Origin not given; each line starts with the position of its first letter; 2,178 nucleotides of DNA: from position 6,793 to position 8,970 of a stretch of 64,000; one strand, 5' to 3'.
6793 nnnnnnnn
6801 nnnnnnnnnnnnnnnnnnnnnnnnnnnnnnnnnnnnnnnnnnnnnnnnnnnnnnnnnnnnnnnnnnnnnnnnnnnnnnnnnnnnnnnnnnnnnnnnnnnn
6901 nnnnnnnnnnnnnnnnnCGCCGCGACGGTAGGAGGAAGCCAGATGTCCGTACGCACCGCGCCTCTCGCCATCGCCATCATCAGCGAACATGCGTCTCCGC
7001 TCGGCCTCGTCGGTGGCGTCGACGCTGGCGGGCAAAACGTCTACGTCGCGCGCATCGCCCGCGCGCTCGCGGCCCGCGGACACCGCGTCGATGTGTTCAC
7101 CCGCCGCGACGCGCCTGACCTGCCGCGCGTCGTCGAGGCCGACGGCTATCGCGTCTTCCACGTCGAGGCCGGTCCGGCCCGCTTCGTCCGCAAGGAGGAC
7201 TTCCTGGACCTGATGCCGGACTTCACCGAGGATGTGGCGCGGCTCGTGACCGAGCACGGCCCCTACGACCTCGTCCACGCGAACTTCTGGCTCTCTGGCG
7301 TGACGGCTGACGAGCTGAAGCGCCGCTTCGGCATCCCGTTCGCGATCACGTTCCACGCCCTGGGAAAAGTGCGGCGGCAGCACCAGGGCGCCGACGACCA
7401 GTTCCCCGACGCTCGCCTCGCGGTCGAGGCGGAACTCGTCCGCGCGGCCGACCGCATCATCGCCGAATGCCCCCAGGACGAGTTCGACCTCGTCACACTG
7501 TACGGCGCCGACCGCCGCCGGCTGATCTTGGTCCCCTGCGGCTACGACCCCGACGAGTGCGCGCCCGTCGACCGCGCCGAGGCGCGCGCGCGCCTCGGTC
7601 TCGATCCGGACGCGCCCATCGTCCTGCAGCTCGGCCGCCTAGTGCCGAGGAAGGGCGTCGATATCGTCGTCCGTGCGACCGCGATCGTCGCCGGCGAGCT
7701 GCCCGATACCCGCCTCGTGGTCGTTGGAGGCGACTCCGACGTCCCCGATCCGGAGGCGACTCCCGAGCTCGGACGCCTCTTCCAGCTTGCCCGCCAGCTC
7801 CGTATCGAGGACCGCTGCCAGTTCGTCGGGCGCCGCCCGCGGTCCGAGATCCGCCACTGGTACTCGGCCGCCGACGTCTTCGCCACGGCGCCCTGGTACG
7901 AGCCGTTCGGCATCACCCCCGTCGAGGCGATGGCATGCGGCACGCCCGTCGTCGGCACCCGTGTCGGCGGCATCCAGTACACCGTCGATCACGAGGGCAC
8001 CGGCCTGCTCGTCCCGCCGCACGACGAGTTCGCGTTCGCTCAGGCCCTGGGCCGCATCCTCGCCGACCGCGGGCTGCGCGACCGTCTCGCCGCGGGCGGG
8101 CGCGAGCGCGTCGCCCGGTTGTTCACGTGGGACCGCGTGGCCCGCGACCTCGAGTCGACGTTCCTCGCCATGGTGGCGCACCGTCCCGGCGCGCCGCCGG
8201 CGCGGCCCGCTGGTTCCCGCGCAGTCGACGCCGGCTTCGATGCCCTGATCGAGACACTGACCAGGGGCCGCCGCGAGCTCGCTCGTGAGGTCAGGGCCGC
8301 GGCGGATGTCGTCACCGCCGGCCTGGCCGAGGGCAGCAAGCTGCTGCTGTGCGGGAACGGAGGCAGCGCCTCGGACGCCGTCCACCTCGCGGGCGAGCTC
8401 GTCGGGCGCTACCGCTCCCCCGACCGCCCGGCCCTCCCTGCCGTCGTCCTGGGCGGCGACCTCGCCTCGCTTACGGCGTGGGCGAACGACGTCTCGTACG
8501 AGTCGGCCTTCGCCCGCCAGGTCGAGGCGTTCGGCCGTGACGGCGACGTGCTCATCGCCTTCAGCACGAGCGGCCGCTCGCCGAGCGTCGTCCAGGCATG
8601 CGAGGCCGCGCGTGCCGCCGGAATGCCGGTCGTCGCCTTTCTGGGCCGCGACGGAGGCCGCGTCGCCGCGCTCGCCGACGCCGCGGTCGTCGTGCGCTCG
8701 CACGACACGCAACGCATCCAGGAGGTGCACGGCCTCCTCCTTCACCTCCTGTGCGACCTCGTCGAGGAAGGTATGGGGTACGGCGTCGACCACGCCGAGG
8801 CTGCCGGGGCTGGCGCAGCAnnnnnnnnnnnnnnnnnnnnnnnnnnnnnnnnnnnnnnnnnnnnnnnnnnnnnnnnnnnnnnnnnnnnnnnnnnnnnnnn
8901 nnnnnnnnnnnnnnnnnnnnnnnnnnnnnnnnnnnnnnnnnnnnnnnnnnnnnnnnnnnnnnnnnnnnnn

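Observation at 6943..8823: GT4 glycosyltransferase fused in frame to sedoheptulose-7-phosphate isomerase GmhA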

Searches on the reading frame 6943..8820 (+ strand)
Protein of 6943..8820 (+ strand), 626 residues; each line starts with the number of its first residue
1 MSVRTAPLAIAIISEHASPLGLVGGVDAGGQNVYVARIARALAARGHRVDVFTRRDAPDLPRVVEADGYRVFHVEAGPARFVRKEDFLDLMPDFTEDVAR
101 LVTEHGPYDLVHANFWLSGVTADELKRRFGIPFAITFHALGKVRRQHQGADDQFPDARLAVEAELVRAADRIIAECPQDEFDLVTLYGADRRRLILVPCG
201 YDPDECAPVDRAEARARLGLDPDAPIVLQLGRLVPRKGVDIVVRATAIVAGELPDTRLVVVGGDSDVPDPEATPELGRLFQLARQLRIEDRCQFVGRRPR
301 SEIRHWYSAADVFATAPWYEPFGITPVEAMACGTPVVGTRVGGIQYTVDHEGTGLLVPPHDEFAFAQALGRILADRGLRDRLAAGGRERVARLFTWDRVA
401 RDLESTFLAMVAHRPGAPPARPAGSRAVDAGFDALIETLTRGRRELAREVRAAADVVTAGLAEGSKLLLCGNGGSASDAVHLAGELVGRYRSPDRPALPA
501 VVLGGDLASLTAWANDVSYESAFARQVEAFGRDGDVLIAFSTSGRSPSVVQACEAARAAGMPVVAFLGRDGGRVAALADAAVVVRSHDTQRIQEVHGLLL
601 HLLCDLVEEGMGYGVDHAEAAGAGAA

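Call 3: search_protein_families(library=pfam, proteins=[window:6943-8820:+], max_evalue=0.01)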
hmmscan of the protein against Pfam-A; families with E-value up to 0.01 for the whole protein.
window:6943-8820:+ (626 aa): 9 families
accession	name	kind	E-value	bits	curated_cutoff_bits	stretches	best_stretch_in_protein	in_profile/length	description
PF00534.26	Glycos_transf_1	-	1.2e-40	139.2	26.4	1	210-389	1-172/172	Glycosyl transferases group 1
PF13692.12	Glyco_trans_1_4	-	2e-33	116.1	27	1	225-375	2-142/142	Glycosyl transferases group 1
PF13579.12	Glyco_trans_4_4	-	1.6e-28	100.5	29.7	1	29-200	1-158/158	Glycosyl transferase 4-like domain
PF13439.12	Glyco_transf_4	-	6e-28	98.4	28.5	1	29-204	2-169/170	Glycosyltransferase Family 4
PF13580.11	SIS_2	-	1.7e-26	93.4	27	1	433-567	4-137/138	SIS domain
PF20706.3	GT4-conflict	-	9.8e-15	54.8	26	1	28-403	11-385/385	Family 4 Glycosyltransferase in conflict systems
PF13524.12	Glyco_trans_1_2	-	1.1e-07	32.4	25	1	291-404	28-143/144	Glycosyl transferase-like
PF01380.27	SIS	-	9.1e-06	26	25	1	507-586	27-106/131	SIS domain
PF13477.12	Glyco_trans_4_2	-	0.0014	19.2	23.4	1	31-144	9-113/139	Glycosyl transferase 4-like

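Call 4: search_protein_families(library=ncbifam, proteins=[window:6943-8820:+], max_evalue=0.01)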
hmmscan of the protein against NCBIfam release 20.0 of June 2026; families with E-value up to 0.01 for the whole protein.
window:6943-8820:+ (626 aa): 56 families (the best 25 are shown)
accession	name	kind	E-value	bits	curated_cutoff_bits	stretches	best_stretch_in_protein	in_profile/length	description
TIGR03449.1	mycothiol_MshA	equivalog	2.4e-90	303.3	462.5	1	10-409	2-402/406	D-inositol-3-phosphate glycosyltransferase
NF010546.0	PRK13936.1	equivalog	9.1e-54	182.2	276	1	428-609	7-190/197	phosphoheptose isomerase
TIGR00441.1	gmhA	equivalog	1.6e-51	174.4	209.45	1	456-608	3-154/154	D-sedoheptulose 7-phosphate isomerase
TIGR02149.1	glgA_Coryne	subfamily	2.1e-41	142.4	302.4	1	29-402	16-382/391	glycogen synthase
NF001628.0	PRK00414.1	equivalog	7.4e-41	139.9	265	1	448-611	28-190/192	D-sedoheptulose 7-phosphate isomerase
NF008138.0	PRK10886.1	equivalog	1.4e-37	129.4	352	1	437-609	14-188/196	DnaA initiator-associating protein DiaA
NF010547.0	PRK13938.1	equivalog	1.4e-37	129.3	320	1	444-609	25-189/196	D-sedoheptulose 7-phosphate isomerase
TIGR02472.1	sucr_P_syn_N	equivalog_domain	1.5e-31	109.8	576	1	25-398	22-429/439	sucrose-phosphate synthase, putative, glycosyltransferase domain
NF041876.1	EPS_EpsE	equivalog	2.9e-31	109.1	400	1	193-402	187-388/389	exopolysaccharide biosynthesis GT4 family glycosyltransferase EpsE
TIGR04047.1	MSMEG_0565_glyc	hypoth_equivalog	6.2e-26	91.4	259.85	1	31-402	14-366/373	MSMEG_0565 family glycosyltransferase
TIGR04063.1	stp3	hypoth_equivalog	5.4e-25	88.1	442.05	1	54-405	40-390/397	TIGR04063 family PEP-CTERM/XrtA system glycosyltransferase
TIGR03999.1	thiol_BshA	equivalog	3.5e-23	82.1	273.7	1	202-407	177-370/375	N-acetyl-alpha-D-glucosaminyl L-malate synthase BshA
TIGR03088.1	stp2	hypoth_equivalog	4.8e-22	78.5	409.05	1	192-404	160-367/374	TIGR03088 family PEP-CTERM/XrtA system glycosyltransferase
NF012028.0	PRK15484.1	subfamily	1.6e-20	73.5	618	1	195-406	164-374/380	lipopolysaccharide N-acetylglucosaminyltransferase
NF038229.1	Glyco4_Geo_Pelo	equivalog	8.5e-20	71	400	1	96-407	45-333/338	GPMC system family 4 glycosyltransferase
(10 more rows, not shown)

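Call 5: find_homologous_proteins(query=window:6943-8820:+, max_evalue=1e-10)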
Query window:6943-8820:+ (626 aa): 7975 proteins with E <= 1e-10 among 8000 candidates; the best 120 are listed.
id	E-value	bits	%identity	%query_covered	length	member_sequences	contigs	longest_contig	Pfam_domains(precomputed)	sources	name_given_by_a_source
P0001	0.0e+0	1278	91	99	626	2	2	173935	PF01380.28,PF00534.27,PF13580.12,PF13579.13,PF13524.13,PF13439.13,PF20706.4,PF13692.13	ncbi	ncbi:MAG: glycosyltransferase [Dehalococcoidia bacterium]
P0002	0.0e+0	1164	84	100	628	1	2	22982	PF00534.27,PF13580.12,PF13579.13,PF13524.13,PF13439.13,PF20706.4,PF13692.13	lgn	-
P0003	1.4e-241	821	62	96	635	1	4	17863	PF00534.27,PF13580.12,PF13579.13,PF08323.18,PF13524.13,PF13439.13,PF20706.4,PF13692.13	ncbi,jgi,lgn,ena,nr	ncbi:MAG: glycosyltransferase [Dehalococcoidia bacterium]|nr:glycosyltransferase [Dehalococcoidia ba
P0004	1.6e-238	811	62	96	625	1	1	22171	PF00534.27,PF13580.12,PF13579.13,PF13524.13,PF13439.13,PF20706.4,PF13692.13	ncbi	-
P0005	4.0e-237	807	60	97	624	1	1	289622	PF00534.27,PF13580.12,PF13579.13,PF13439.13,PF20706.4,PF13692.13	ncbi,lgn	ncbi:MAG: glycosyltransferase [Dehalococcoidia bacterium]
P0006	3.4e-236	804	61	96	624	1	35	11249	PF00534.27,PF13580.12,PF13579.13,PF13439.13,PF20706.4,PF13692.13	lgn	-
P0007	7.2e-235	799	60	99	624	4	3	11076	PF00534.27,PF13580.12,PF13579.13,PF08323.18,PF13439.13,PF20706.4,PF13692.13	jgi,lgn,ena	-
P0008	8.0e-235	799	59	98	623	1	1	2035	PF00534.27,PF13580.12,PF13579.13,PF13524.13,PF13439.13,PF20706.4,PF13692.13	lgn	-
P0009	1.1e-234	799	62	96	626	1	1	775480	PF00534.27,PF13580.12,PF13579.13,PF13524.13,PF13439.13,PF20706.4,PF13692.13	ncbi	-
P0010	7.8e-233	793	60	97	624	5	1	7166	PF00534.27,PF13580.12,PF13579.13,PF13524.13,PF13439.13,PF20706.4,PF13692.13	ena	-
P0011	6.3e-232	790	59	98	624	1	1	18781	PF00534.27,PF13580.12,PF13579.13,PF13439.13,PF20706.4,PF13692.13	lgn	-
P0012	1.7e-228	778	60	98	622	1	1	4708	PF00534.27,PF13580.12,PF13579.13,PF13524.13,PF13439.13,PF20706.4,PF13692.13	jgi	-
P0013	1.5e-227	775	60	98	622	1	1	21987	PF00534.27,PF13580.12,PF13579.13,PF13524.13,PF13439.13,PF20706.4,PF13692.13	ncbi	ncbi:MAG: glycosyltransferase [Dehalococcoidia bacterium]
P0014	5.0e-227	773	59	98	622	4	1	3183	PF00534.27,PF13580.12,PF13579.13,PF13524.13,PF13439.13,PF20706.4,PF13692.13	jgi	-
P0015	2.3e-220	751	59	96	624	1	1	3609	PF00534.27,PF13580.12,PF13579.13,PF08323.18,PF13439.13,PF20706.4,PF13692.13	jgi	-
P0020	3.1e-209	715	58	96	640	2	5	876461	PF00534.27,PF13580.12,PF13579.13,PF13524.13,PF13439.13,PF20706.4,PF13692.13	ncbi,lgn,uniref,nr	ncbi:glycosyltransferase (plasmid) [Deinococcus metallilatus]|uniref:Phosphoheptose isomerase n=1 Ta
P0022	6.6e-209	714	58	96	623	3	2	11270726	PF01380.28,PF00534.27,PF13580.12,PF13579.13,PF13524.13,PF13439.13,PF20706.4,PF13692.13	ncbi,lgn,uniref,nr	ncbi:phosphoheptose isomerase [Nannocystis exedens]|uniref:Phosphoheptose isomerase n=1 Tax=Nannocys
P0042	2.3e-202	692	54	97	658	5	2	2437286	PF00534.27,PF13580.12,PF13579.13,PF08323.18,PF13524.13,PF13439.13,PF20706.4,PF13692.13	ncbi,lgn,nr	ncbi:MAG: glycosyltransferase [Anaerolineales bacterium]|nr:glycosyltransferase [Anaerolineales bact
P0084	1.1e-197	676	53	98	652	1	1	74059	PF00534.27,PF13580.12,PF13579.13,PF13524.13,PF13439.13,PF20706.4,PF13692.13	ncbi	ncbi:MAG: glycosyltransferase [Actinomycetota bacterium]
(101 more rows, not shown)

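Call 12: find_encoding_contigs(protein=P0020, flank=8000, max_places=2)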
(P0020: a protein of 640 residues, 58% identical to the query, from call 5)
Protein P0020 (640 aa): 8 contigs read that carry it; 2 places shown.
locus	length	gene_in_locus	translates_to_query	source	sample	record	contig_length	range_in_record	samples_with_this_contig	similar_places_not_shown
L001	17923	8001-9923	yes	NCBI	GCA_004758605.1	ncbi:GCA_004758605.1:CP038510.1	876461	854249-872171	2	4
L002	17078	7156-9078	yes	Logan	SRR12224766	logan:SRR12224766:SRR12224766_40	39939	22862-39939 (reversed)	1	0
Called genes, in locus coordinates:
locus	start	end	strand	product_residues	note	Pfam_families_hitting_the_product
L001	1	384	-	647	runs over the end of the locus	PF00535:Glycos_transf_2, PF10111:Glyco_tranf_2_2 (faint)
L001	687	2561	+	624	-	PF00535:Glycos_transf_2, PF10111:Glyco_tranf_2_2 (weak), PF13641:Glyco_tranf_2_3 (weak)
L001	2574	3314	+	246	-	PF03372:Exo_endo_phos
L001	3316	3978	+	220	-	PF00702:Hydrolase, PF12710:HAD (weak), PF13419:HAD_2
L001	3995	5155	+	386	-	PF17853:GGDEF_2, PF13556:HTH_30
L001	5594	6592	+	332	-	PF01075:Glyco_transf_9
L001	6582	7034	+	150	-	-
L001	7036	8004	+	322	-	PF13692:Glyco_trans_1_4, PF13524:Glyco_trans_1_2, PF00534:Glycos_transf_1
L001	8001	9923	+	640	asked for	PF20706:GT4-conflict, PF13439:Glyco_transf_4, PF13579:Glyco_trans_4_4, PF00534:Glycos_transf_1, PF13692:Glyco_trans_1_4, PF13524:Glyco_trans_1_2, PF13580:SIS_2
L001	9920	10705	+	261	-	PF23441:SDR (weak), PF00106:adh_short, PF08659:KR, PF13561:adh_short_C2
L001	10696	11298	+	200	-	PF08645:PNK3P, PF00702:Hydrolase, PF13419:HAD_2 (weak), PF13242:Hydrolase_like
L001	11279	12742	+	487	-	PF00294:PfkB, PF01467:CTP_transf_like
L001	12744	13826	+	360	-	PF01075:Glyco_transf_9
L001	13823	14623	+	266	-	PF00535:Glycos_transf_2, PF13641:Glyco_tranf_2_3 (weak)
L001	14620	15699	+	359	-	PF01075:Glyco_transf_9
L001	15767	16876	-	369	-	PF17853:GGDEF_2 (weak), PF13556:HTH_30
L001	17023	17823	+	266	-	PF01557:FAA_hydrolase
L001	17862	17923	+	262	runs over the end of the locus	-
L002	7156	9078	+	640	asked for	PF20706:GT4-conflict, PF13439:Glyco_transf_4, PF13579:Glyco_trans_4_4, PF00534:Glycos_transf_1, PF13692:Glyco_trans_1_4, PF13524:Glyco_trans_1_2, PF13580:SIS_2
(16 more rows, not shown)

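Call 13: find_encoding_contigs(protein=P0022, flank=8000, max_places=2)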
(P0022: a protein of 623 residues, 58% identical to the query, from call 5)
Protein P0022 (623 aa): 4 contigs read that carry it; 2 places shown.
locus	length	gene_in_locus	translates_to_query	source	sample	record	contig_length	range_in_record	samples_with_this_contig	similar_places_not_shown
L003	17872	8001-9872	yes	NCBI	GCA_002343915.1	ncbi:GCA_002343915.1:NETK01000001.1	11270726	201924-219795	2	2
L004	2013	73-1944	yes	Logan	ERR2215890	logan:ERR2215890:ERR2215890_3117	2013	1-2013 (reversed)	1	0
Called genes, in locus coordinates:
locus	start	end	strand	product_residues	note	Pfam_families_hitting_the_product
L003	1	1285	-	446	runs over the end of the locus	PF01590:GAF (weak), PF13185:GAF_2, PF00512:HisKA (weak), PF02518:HATPase_c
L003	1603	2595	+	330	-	PF00106:adh_short, PF08659:KR, PF13561:adh_short_C2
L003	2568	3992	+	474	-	PF01266:DAO, PF01494:FAD_binding_3 (faint), PF01946:Thi4 (weak), PF03486:HI0933_like (faint), PF12831:FAD_oxidored (faint), PF13450:NAD_binding_8, PF01593:Amino_oxidase (weak)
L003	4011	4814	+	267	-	PF03372:Exo_endo_phos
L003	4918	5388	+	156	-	PF01814:Hemerythrin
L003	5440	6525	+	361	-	PF01075:Glyco_transf_9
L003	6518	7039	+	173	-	-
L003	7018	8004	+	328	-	PF13692:Glyco_trans_1_4 (weak)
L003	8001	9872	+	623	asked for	PF13439:Glyco_transf_4, PF20706:GT4-conflict, PF13579:Glyco_trans_4_4, PF00534:Glycos_transf_1, PF13524:Glyco_trans_1_2, PF13692:Glyco_trans_1_4, PF13580:SIS_2, PF01380:SIS (faint)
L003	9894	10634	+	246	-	PF00106:adh_short, PF08659:KR, PF13561:adh_short_C2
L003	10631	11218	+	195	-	PF00702:Hydrolase (weak), PF13419:HAD_2 (weak), PF13242:Hydrolase_like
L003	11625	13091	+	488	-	PF00294:PfkB, PF01467:CTP_transf_like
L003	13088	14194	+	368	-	PF01075:Glyco_transf_9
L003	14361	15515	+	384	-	PF01075:Glyco_transf_9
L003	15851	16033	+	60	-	-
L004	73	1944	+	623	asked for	PF13439:Glyco_transf_4, PF20706:GT4-conflict, PF13579:Glyco_trans_4_4, PF00534:Glycos_transf_1, PF13524:Glyco_trans_1_2, PF13692:Glyco_trans_1_4, PF13580:SIS_2, PF01380:SIS (faint)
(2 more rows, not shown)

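Call 14: find_encoding_contigs(protein=P0001, flank=10000, max_places=2)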
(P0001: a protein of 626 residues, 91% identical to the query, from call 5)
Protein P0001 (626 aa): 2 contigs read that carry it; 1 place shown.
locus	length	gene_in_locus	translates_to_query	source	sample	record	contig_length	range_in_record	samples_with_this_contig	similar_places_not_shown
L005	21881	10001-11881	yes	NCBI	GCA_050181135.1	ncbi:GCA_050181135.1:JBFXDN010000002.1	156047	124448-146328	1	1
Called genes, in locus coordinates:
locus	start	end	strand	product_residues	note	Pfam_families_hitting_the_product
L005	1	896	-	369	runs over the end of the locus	PF12704:MacB_PCD, PF02687:FtsX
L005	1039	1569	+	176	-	PF00582:Usp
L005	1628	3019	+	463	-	PF00753:Lactamase_B, PF12706:Lactamase_B_2, PF10996:Beta-Casp, PF07521:RMMBL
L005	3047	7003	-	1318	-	PF08447:PAS_3, PF00989:PAS, PF08448:PAS_4, PF08447:PAS_3, PF13426:PAS_9, PF08447:PAS_3, PF01590:GAF, PF13185:GAF_2, +5 more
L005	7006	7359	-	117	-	PF00072:Response_reg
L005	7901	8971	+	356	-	PF01075:Glyco_transf_9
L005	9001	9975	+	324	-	PF13524:Glyco_trans_1_2 (weak), PF13692:Glyco_trans_1_4, PF00534:Glycos_transf_1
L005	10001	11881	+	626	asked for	PF13439:Glyco_transf_4, PF13579:Glyco_trans_4_4, PF20706:GT4-conflict, PF00534:Glycos_transf_1, PF13692:Glyco_trans_1_4, PF13524:Glyco_trans_1_2 (weak), PF13580:SIS_2, PF01380:SIS (faint)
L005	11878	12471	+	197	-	PF00702:Hydrolase (faint), PF13242:Hydrolase_like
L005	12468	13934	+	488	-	PF00294:PfkB, PF08543:Phos_pyr_kin (weak), PF01467:CTP_transf_like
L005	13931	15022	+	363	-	PF01075:Glyco_transf_9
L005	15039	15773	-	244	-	PF00106:adh_short, PF08659:KR, PF13561:adh_short_C2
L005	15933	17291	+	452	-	PF01266:DAO (faint), PF07992:Pyr_redox_2, PF13454:NAD_binding_9 (faint), PF00070:Pyr_redox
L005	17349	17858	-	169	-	PF20587:DUF6789 (faint), PF07274:DUF1440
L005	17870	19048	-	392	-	PF08240:ADH_N, PF00107:ADH_zinc_N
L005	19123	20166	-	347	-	PF00106:adh_short, PF08659:KR, PF13561:adh_short_C2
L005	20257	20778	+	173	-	PF03073:TspO_MBR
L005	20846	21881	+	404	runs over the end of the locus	PF02515:CoA_transf_3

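Call 15: find_encoding_contigs(protein=P0084, flank=8000, max_places=1)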
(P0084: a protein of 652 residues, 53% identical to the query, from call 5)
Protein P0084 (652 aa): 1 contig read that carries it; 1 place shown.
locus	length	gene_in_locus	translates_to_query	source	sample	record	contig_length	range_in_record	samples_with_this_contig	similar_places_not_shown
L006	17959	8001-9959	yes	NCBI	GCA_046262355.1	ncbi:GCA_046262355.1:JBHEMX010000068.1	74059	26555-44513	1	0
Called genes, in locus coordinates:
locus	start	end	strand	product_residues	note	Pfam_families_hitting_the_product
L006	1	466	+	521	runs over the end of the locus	PF07905:PucR, PF13556:HTH_30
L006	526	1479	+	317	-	PF01073:3Beta_HSD (faint), PF01370:Epimerase, PF02719:Polysacc_synt_2 (faint), PF04321:RmlD_sub_bind (weak), PF16363:GDP_Man_Dehyd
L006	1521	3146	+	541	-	PF04851:ResIII, PF00270:DEAD, PF00271:Helicase_C, PF16124:RecQ_Zn_bind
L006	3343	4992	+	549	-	PF02543:Carbam_trans_N, PF16861:Carbam_trans_C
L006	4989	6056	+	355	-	PF00535:Glycos_transf_2, PF10111:Glyco_tranf_2_2 (faint)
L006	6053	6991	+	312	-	PF13692:Glyco_trans_1_4 (weak), PF00534:Glycos_transf_1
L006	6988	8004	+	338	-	PF01075:Glyco_transf_9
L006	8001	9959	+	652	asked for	PF20706:GT4-conflict, PF13439:Glyco_transf_4, PF13579:Glyco_trans_4_4, PF00534:Glycos_transf_1, PF13692:Glyco_trans_1_4, PF13524:Glyco_trans_1_2, PF13580:SIS_2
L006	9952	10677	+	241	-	PF00106:adh_short, PF08659:KR, PF13561:adh_short_C2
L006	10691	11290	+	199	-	PF00702:Hydrolase, PF13242:Hydrolase_like, PF13419:HAD_2 (weak)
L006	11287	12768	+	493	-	PF00294:PfkB, PF01467:CTP_transf_like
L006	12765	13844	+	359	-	PF01075:Glyco_transf_9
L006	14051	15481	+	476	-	PF00171:Aldedh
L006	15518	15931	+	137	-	-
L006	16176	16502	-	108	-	-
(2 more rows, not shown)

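Call 16: find_encoding_contigs(protein=P0042, flank=8000, max_places=1)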
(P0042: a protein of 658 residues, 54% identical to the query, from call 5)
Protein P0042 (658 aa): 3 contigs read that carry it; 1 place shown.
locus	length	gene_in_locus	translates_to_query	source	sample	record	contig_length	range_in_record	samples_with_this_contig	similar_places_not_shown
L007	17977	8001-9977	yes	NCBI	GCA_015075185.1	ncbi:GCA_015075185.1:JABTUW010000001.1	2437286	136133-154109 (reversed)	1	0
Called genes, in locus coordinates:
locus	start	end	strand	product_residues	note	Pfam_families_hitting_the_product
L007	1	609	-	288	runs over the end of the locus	PF09990:DUF2231, PF00355:Rieske, PF13806:Rieske_2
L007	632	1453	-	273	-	PF00481:PP2C (weak), PF13672:PP2C_2, PF07228:SpoIIE (weak)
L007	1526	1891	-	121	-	-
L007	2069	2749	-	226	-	PF00072:Response_reg, PF00196:GerE, PF08281:Sigma70_r4_2 (weak)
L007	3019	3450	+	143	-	-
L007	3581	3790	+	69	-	PF04972:BON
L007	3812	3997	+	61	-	-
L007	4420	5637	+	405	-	PF17853:GGDEF_2, PF13556:HTH_30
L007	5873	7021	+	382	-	PF01075:Glyco_transf_9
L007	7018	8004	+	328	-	PF13524:Glyco_trans_1_2 (weak), PF13692:Glyco_trans_1_4, PF00534:Glycos_transf_1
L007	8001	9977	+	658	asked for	PF08323:Glyco_transf_5 (faint), PF20706:GT4-conflict, PF13439:Glyco_transf_4, PF13579:Glyco_trans_4_4, PF00534:Glycos_transf_1, PF13692:Glyco_trans_1_4, PF13524:Glyco_trans_1_2 (weak), PF13580:SIS_2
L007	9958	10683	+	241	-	PF00106:adh_short, PF08659:KR, PF13561:adh_short_C2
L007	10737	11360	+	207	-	PF08645:PNK3P, PF00702:Hydrolase, PF13419:HAD_2 (weak), PF13242:Hydrolase_like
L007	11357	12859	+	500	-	PF00294:PfkB, PF01467:CTP_transf_like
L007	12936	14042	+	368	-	PF01075:Glyco_transf_9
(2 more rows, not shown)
